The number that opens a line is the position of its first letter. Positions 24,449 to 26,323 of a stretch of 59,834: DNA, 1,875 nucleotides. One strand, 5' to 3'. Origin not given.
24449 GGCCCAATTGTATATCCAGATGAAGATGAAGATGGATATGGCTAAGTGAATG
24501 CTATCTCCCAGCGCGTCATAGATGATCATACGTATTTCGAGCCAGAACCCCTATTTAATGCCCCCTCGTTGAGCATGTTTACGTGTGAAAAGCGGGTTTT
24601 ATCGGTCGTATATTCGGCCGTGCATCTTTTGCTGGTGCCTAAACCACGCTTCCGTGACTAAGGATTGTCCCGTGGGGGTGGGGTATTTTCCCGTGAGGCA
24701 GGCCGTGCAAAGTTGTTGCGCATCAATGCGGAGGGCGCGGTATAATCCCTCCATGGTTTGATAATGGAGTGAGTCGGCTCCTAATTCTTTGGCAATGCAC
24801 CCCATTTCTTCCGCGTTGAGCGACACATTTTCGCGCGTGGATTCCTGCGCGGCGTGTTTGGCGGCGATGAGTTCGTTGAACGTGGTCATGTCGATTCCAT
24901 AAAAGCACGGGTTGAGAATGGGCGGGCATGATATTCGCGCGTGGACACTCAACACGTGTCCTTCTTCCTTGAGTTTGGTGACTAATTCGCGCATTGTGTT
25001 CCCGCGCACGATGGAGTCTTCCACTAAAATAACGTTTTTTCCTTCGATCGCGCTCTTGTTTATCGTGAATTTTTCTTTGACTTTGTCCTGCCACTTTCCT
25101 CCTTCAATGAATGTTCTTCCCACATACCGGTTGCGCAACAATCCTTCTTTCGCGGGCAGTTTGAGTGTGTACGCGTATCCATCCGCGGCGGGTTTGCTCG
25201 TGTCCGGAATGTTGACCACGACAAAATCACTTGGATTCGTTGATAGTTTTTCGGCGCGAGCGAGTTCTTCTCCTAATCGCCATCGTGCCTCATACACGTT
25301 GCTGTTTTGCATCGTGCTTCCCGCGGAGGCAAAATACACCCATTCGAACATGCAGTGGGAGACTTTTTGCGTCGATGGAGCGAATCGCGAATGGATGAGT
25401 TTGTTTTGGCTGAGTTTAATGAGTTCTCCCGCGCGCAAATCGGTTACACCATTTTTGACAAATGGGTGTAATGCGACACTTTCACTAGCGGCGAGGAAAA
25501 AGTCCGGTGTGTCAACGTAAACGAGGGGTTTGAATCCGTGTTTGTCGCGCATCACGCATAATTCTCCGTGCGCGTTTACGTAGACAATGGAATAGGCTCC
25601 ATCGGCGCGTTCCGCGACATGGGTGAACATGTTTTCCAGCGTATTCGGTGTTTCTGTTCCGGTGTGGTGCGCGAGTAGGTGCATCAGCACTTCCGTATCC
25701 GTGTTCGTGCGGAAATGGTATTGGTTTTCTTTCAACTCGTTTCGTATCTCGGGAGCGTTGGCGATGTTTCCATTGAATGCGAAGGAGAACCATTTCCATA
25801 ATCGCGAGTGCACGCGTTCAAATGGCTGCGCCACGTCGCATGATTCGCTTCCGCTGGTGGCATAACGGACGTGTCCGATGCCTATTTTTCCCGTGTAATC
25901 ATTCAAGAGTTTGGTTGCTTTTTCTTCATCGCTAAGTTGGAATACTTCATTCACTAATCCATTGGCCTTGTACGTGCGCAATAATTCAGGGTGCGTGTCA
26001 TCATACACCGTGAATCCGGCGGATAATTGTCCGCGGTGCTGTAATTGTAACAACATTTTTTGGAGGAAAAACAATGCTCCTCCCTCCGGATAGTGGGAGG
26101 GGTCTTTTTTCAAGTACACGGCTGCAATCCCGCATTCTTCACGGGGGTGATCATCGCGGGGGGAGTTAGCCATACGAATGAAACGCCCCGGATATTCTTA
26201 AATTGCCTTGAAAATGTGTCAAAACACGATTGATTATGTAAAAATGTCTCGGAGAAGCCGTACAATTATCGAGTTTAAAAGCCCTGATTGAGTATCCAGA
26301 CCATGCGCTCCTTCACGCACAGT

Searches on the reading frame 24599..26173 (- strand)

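Call 20: search_protein_families(library=pfam, proteins=[window:24599-26173:-], max_evalue=0.01)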
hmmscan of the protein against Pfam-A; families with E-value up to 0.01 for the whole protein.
window:24599-26173:- (524 aa): 4 families
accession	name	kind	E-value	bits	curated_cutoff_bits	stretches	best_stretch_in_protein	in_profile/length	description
PF13522.11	GATase_6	-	1.4e-23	83.7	27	1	94-231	9-130/130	Glutamine amidotransferase domain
PF13537.11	GATase_7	-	6.5e-21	75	25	1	115-236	13-122/123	Glutamine amidotransferase domain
PF00156.33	Pribosyltran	-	6.7e-06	25.9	26.3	1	307-405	21-114/158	Phosphoribosyl transferase domain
PF13230.11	GATase_4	-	1.8e-05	24.3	23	1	86-170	60-144/272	Glutamine amidotransferases class-II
